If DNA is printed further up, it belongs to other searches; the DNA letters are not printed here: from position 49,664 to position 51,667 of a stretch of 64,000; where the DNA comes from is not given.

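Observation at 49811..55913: Translationally coupled operon mixing phospholipid head-group, glycosyl-transfer, LtaS-like and pterin/pyrimidine-type enzymes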

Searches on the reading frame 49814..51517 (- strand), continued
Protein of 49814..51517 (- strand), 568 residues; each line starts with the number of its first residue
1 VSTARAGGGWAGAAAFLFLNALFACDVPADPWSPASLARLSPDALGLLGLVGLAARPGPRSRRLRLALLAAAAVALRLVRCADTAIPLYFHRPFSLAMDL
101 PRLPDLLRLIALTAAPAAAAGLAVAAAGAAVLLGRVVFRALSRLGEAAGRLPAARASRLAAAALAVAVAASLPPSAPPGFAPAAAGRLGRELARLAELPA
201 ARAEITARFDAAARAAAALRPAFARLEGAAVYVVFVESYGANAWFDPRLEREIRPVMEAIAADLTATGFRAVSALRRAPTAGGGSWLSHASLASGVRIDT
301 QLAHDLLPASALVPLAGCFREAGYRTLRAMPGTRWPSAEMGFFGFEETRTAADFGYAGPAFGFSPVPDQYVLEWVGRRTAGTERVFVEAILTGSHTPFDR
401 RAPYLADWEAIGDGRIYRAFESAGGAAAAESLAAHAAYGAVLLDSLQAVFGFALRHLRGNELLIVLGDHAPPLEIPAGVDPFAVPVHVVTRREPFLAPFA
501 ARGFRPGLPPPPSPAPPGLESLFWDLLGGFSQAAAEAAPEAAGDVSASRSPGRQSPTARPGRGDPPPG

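Call 52: get_annotated_region(hit=H17, flank=10000)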
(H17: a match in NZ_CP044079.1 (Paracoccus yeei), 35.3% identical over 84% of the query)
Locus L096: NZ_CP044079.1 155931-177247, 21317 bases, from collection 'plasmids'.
description: Paracoccus yeei strain FDAARGOS_643 plasmid unnamed2, complete sequence
organism: Paracoccus yeei (NCBI taxid 147645)
taxonomy: Bacteria; Pseudomonadota; Alphaproteobacteria; Rhodobacterales; Paracoccaceae; Paracoccus; Paracoccus yeei
host: -; source: Homo sapiens,clinical isolate; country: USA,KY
typing (MOB-suite, as given by PLSDB): non-mobilizable; replicon rep_cluster_969
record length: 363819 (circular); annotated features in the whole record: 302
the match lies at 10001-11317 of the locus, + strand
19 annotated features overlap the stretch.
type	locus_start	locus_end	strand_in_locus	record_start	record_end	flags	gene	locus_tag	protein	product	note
CDS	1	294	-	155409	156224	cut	-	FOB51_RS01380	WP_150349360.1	DUF2243 domain-containing protein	-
CDS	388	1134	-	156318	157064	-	-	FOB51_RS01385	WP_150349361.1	prephenate dehydrogenase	-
CDS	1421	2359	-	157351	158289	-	-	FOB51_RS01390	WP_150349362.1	glycosyl hydrolase 53 family protein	-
CDS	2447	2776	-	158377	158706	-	-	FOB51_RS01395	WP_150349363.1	DUF3140 domain-containing protein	-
CDS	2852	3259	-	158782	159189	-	-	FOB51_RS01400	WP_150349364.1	DUF983 domain-containing protein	-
CDS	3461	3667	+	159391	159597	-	-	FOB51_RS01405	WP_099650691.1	hypothetical protein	-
CDS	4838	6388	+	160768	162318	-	-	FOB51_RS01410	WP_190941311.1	calcium-binding protein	-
CDS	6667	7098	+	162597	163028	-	-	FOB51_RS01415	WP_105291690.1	DUF2231 domain-containing protein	-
CDS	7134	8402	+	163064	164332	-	-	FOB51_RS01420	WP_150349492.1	sorbosone dehydrogenase family protein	-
CDS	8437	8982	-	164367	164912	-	-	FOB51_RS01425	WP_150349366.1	cytochrome b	GO:0022904 - respiratory electron transport chain [Evidence IEA]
CDS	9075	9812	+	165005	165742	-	-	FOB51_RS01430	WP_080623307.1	CDP-alcohol phosphatidyltransferase family protein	GO:0008654 - phospholipid biosynthetic process [Evidence IEA]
CDS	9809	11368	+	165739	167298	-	-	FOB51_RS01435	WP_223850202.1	sulfatase-like hydrolase/transferase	-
CDS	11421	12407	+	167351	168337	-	-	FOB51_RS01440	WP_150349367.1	ABC transporter substrate-binding protein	-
CDS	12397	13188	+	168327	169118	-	-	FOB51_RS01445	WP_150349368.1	ABC transporter ATP-binding protein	GO:0006810 - transport [Evidence IEA]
CDS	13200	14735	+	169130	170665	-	-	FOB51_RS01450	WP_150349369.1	ABC transporter permease subunit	GO:0055085 - transmembrane transport [Evidence IEA]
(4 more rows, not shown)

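Call 62: search_protein_families(library=pfam, proteins=[L093:14097-15089:+, L093:15082-15885:+, L093:15885-17459:+, L093:17459-18499:+, L093:10027-10581:-, L093:10724-11428:+, L093:11428-13050:+, L010:5635-6030:-], max_evalue=0.001)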
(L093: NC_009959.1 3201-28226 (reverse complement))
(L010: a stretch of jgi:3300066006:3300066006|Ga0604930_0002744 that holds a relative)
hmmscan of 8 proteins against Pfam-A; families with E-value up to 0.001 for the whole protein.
L093:14097-15089:+ (331 aa): 1 family
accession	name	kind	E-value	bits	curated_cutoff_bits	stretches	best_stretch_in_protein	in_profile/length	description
PF09084.16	NMT1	-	3e-37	129.1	20.5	1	46-253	2-215/216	NMT1/THI5 like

L093:15082-15885:+ (268 aa): 3 families
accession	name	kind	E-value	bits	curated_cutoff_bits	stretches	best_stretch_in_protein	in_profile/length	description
PF00005.33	ABC_tran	-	5e-34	118.3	25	1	30-168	2-136/137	ABC transporter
PF13304.12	AAA_21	-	7.8e-07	29.9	27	0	42-62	2-22/304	AAA domain, putative AbiEii toxin, Type IV TA system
PF13401.12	AAA_22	-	0.00017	22.4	27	1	42-166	8-92/130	AAA domain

L093:15885-17459:+ (525 aa): 1 family
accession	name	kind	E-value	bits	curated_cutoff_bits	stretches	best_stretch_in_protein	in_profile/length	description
PF00528.27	BPD_transp_1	-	1.9e-30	106.4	26.4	2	343-515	2-182/184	Binding-protein-dependent transport system inner membrane component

L093:17459-18499:+ (347 aa): 5 families
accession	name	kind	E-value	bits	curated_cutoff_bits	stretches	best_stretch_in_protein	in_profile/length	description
PF00534.26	Glycos_transf_1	-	1e-29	103.7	26.4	1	165-324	10-170/172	Glycosyl transferases group 1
PF13692.12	Glyco_trans_1_4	-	1.2e-28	100.6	27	1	171-312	2-142/142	Glycosyl transferases group 1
PF20706.3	GT4-conflict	-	8.3e-11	41.9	26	1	110-339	131-384/385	Family 4 Glycosyltransferase in conflict systems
PF13439.12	Glyco_transf_4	-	7.4e-09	36.3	28.5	1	72-159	77-167/170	Glycosyltransferase Family 4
PF13524.12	Glyco_trans_1_2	-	0.00058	20.3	25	0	187-325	4-127/144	Glycosyl transferase-like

L093:10027-10581:- (185 aa): 1 family
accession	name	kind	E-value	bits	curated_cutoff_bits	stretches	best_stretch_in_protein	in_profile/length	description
PF01292.26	Ni_hydr_CYTB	-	1.2e-29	103.8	30.1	1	7-178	1-178/179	Prokaryotic cytochrome b561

L093:10724-11428:+ (235 aa): 1 family
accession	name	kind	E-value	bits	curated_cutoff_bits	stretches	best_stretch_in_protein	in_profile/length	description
PF01066.26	CDP-OH_P_transf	-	3.7e-12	47.3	22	1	68-213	3-147/152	CDP-alcohol phosphatidyltransferase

L093:11428-13050:+ (541 aa): 0 families

L010:5635-6030:- (132 aa): 0 families

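Call 67: search_protein_families(library=pfam, proteins=[L025:1005-2048:+, L025:2420-3202:+, L025:3202-4440:+, L025:4440-5522:+, L025:5690-6421:+, L025:6421-7455:+, L025:7480-7854:+, L025:8979-9953:+, L025:11617-12060:+, L025:12369-13352:-], max_evalue=0.001)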
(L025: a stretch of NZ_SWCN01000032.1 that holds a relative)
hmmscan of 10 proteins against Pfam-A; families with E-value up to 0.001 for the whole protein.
L025:1005-2048:+ (348 aa): 2 families
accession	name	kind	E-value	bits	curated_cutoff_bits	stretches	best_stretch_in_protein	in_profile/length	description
PF01368.27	DHH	-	8.2e-06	26.6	28.1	1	40-172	10-125/125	DHH family, N-terminal domain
PF02272.25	DHHA1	-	0.00039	21.3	25.9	1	239-329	11-100/102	DHHA1 domain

L025:2420-3202:+ (261 aa): 2 families
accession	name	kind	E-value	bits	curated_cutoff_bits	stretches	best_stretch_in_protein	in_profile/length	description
PF13350.11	Y_phosphatase3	-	3.8e-55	187.9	22.2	1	13-260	1-239/240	Tyrosine phosphatase family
PF22784.1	PTP-SAK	-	5.3e-05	23.7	27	1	145-180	84-119/153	Swiss Army Knife protein, DSP-PTPase phosphatase domain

L025:3202-4440:+ (413 aa): 1 family
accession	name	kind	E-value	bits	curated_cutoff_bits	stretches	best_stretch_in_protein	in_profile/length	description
PF01066.26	CDP-OH_P_transf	-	6.7e-15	56.2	22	1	101-259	3-149/152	CDP-alcohol phosphatidyltransferase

L025:4440-5522:+ (361 aa): 1 family
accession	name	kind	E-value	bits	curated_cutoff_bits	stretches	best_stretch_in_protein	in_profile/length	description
PF03706.18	LPG_synthase_TM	-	3.7e-34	119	33.4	1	33-338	7-300/302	Lysylphosphatidylglycerol synthase TM region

L025:5690-6421:+ (244 aa): 1 family
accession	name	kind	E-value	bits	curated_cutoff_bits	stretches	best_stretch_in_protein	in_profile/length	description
PF01872.23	RibD_C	-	6.3e-47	160.4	24.1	1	27-233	1-197/197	RibD C-terminal domain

L025:6421-7455:+ (345 aa): 3 families
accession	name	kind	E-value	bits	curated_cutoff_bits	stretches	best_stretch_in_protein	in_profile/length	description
PF00107.32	ADH_zinc_N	-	8.4e-13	48.8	31.8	1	160-278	2-116/129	Zinc-binding dehydrogenase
PF16912.11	Glu_dehyd_C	-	0.00012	22.1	34.9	1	150-323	32-199/211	Glucose dehydrogenase C-terminus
PF08240.17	ADH_N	-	0.00016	22.3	23.5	1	27-105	2-65/104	Alcohol dehydrogenase GroES-like domain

L025:7480-7854:+ (125 aa): 1 family
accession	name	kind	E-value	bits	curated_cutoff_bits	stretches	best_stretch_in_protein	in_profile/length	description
PF01242.24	PTPS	-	1.5e-24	86.7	22.4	1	6-122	4-119/121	6-pyruvoyl tetrahydropterin synthase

L025:8979-9953:+ (325 aa): 3 families
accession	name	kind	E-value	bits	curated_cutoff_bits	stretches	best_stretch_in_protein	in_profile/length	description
PF08242.18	Methyltransf_12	-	1.3e-06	29.5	30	1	65-186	1-97/98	Methyltransferase domain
PF13489.12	Methyltransf_23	-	2.1e-05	24.7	27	1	42-191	2-118/164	Methyltransferase domain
PF13649.12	Methyltransf_25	-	0.00024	22.2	27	0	64-109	1-43/97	Methyltransferase domain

L025:11617-12060:+ (148 aa): 3 families
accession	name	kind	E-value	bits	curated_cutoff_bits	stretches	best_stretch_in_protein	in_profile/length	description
PF05014.21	Nuc_deoxyrib_tr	-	2.2e-23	83.1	28.8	1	4-114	1-117/117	Nucleoside 2-deoxyribosyltransferase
PF15891.11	Nuc_deoxyri_tr2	-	7.7e-16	58.8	30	1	2-103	2-105/105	Nucleoside 2-deoxyribosyltransferase like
PF14359.12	DUF4406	-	0.00057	20.7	22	0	4-97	3-90/91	Domain of unknown function (DUF4406)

L025:12369-13352:- (328 aa): 1 family
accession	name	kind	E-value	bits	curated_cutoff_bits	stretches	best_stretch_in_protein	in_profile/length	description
PF13091.12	PLDc_2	-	9.1e-21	74.5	27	1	134-281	2-129/132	PLD-like domain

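Call 75: search_protein_families(library=pfam, proteins=[L051:211-1122:+, L051:1128-3026:+, L051:2103-2960:-, L051:2725-4134:+, L051:4160-5116:-, L051:5802-7724:+, L051:5790-7883:-, L051:7684-9258:-, L051:9389-11020:+, L051:11020-12423:+], max_evalue=0.0001)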
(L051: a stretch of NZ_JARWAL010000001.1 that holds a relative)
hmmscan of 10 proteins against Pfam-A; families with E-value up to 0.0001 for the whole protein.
L051:211-1122:+ (304 aa): 1 family
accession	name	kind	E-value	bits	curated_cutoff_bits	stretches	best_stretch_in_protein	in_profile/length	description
PF13649.12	Methyltransf_25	-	3.3e-05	24.9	27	1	61-104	1-43/97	Methyltransferase domain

L051:1128-3026:+ (633 aa): 1 family
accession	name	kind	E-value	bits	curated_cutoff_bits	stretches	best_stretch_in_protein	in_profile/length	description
PF03706.18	LPG_synthase_TM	-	5.3e-40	138.2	33.4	1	19-301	2-301/302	Lysylphosphatidylglycerol synthase TM region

L051:2103-2960:- (286 aa): 1 family
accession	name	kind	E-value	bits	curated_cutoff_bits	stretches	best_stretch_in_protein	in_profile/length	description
PF01872.23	RibD_C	-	3.7e-35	122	24.1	1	79-250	4-171/197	RibD C-terminal domain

L051:2725-4134:+ (470 aa): 1 family
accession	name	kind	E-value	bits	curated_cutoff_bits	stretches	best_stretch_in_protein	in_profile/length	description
PF00925.25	GTP_cyclohydro2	-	1.2e-54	184.8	23.3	1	273-437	4-164/165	GTP cyclohydrolase II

L051:4160-5116:- (319 aa): 1 family
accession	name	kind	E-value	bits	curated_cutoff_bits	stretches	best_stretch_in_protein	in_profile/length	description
PF02633.19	Creatininase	-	7.9e-58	196.1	31.3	1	58-303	1-237/238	Creatinine amidohydrolase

L051:5802-7724:+ (641 aa): 0 families

L051:5790-7883:- (698 aa): 3 families
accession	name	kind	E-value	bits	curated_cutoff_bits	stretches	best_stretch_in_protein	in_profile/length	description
PF13632.12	Glyco_trans_2_3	-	5.8e-18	65.9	27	1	273-462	3-190/198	Glycosyl transferase family group 2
PF13506.12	Glyco_transf_21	-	1.5e-09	38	21.7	1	251-421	15-173/174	Glycosyl transferase family 21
PF00535.33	Glycos_transf_2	-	9.2e-07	29.4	23.3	1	177-357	3-165/168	Glycosyl transferase family 2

L051:7684-9258:- (525 aa): 1 family
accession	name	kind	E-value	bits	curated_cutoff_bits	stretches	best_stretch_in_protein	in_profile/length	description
PF04349.18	MdoG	-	5.6e-189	629.5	25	1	41-519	3-478/478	Periplasmic glucan biosynthesis protein, MdoG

L051:9389-11020:+ (544 aa): 0 families

L051:11020-12423:+ (468 aa): 4 families
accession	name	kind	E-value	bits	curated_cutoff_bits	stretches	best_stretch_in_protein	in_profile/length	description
PF01050.24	MannoseP_isomer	-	5.5e-55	185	23.6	1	350-463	3-116/116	Mannose-6-phosphate isomerase C-terminal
PF00483.29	NTP_transferase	-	6.6e-53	180.2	21.2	1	4-282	2-241/245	Nucleotidyl transferase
PF22640.1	ManC_GMP_beta-helix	-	2.4e-12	47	27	1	297-345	7-55/55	MannoseP isomerase/GMP-like beta-helix domain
PF07883.17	Cupin_2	-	4.4e-12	46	27.2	1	379-447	2-69/70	Cupin domain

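Call 80: search_protein_families(library=pfam, proteins=[L083:11557-12144:+, L083:12056-12955:+, L083:12942-13748:+, L083:13765-15084:-, L083:15008-15859:+, L083:15901-16725:-, L083:20038-21576:-, L083:5323-5877:-, L083:9743-11557:+], max_evalue=0.0001)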
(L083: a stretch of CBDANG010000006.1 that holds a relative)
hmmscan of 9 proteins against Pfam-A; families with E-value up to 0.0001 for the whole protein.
L083:11557-12144:+ (196 aa): 1 family
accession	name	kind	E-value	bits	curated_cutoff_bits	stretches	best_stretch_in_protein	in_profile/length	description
PF01292.26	Ni_hydr_CYTB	-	2.5e-32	112.5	30.1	1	18-188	1-178/179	Prokaryotic cytochrome b561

L083:12056-12955:+ (300 aa): 1 family
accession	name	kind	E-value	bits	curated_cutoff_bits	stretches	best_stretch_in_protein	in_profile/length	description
PF05050.19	Methyltransf_21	-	1.8e-12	48.1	22.7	1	71-208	1-140/173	Methyltransferase FkbM domain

L083:12942-13748:+ (269 aa): 1 family
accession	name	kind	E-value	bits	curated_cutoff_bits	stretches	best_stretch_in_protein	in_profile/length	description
PF02633.19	Creatininase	-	3.4e-63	213.7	31.3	1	14-257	2-238/238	Creatinine amidohydrolase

L083:13765-15084:- (440 aa): 1 family
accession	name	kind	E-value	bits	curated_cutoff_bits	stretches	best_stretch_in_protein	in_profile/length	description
PF00925.25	GTP_cyclohydro2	-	1.4e-54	184.6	23.3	1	230-397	2-165/165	GTP cyclohydrolase II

L083:15008-15859:+ (284 aa): 1 family
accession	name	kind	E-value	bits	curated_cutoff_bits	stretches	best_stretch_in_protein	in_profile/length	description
PF01872.23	RibD_C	-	1.3e-41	143.1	24.1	1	74-256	2-177/197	RibD C-terminal domain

L083:15901-16725:- (275 aa): 0 families

L083:20038-21576:- (513 aa): 1 family
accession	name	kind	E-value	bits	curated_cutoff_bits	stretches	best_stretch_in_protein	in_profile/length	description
PF19313.5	DUF5916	-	7.2e-19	68.4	22.6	1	14-73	27-86/572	Domain of unknown function (DUF5916)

L083:5323-5877:- (185 aa): 0 families

L083:9743-11557:+ (605 aa): 0 families

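Call 85: search_solved_structures(query=L093:14097-15089:+, max_evalue=0.001, show_alignments=0)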
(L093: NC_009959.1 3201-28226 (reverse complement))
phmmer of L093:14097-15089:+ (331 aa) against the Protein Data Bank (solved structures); distinct sequences matched with E-value up to 0.001: 2.
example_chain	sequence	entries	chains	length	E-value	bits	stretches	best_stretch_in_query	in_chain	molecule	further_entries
3ix1_A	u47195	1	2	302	3.7e-08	36.4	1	35-292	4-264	N-formyl-4-amino-5-aminomethyl-2-methylpyrimidine binding protein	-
4nmy_A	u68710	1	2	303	8e-08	35.4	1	34-170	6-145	ABC-type transport system, extracellular solute-binding protein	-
